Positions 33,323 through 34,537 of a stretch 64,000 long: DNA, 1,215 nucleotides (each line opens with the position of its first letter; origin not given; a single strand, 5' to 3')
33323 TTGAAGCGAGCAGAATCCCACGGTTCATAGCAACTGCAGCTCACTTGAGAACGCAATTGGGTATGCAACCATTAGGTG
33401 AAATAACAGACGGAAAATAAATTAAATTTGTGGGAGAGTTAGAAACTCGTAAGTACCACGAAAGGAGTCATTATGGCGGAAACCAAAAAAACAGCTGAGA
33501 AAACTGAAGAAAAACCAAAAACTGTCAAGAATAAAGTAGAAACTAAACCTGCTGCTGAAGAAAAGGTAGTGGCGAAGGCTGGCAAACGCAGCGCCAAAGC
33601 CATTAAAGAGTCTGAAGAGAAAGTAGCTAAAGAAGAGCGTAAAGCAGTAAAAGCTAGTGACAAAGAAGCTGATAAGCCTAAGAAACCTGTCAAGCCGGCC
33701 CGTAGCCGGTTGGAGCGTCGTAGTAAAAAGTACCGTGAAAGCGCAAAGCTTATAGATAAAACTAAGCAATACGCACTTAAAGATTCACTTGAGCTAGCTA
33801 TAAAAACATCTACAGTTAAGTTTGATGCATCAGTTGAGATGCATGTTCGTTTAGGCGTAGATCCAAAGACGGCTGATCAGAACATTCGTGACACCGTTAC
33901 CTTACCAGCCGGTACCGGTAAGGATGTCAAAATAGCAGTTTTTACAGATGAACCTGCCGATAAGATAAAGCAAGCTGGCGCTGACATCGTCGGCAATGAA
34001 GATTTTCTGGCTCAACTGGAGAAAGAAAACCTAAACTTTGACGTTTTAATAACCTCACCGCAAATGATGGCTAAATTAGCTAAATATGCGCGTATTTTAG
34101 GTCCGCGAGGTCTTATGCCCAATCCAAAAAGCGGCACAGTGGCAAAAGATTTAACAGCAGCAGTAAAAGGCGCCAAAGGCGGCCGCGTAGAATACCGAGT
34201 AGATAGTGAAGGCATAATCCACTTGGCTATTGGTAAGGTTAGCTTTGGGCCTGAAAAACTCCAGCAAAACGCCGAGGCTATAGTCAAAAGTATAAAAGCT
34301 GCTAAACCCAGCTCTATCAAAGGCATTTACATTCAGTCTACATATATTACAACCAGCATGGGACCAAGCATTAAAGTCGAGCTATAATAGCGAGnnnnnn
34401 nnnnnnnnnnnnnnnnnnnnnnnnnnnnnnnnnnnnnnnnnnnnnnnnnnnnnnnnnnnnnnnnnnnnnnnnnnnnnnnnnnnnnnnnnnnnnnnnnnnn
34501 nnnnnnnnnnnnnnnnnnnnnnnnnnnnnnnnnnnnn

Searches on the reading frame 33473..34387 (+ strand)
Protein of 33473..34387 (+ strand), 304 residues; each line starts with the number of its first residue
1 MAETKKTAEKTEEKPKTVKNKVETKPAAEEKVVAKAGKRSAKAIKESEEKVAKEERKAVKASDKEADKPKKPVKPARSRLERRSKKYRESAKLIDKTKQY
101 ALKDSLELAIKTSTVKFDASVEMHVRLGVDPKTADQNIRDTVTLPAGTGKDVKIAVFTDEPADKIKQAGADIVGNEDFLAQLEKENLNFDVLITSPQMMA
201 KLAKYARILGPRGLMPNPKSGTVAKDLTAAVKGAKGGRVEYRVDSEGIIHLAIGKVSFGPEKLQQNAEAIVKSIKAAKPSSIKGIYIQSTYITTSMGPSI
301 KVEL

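Call 16: search_protein_families(library=pfam, proteins=[window:33473-34387:+], max_evalue=0.001)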
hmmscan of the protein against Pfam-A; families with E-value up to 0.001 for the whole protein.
window:33473-34387:+ (304 aa): 1 family
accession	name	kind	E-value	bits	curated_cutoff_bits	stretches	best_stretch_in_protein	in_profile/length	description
PF00687.26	Ribosomal_L1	-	3.3e-58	197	32.2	1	111-298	3-198/198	Ribosomal protein L1p/L10e family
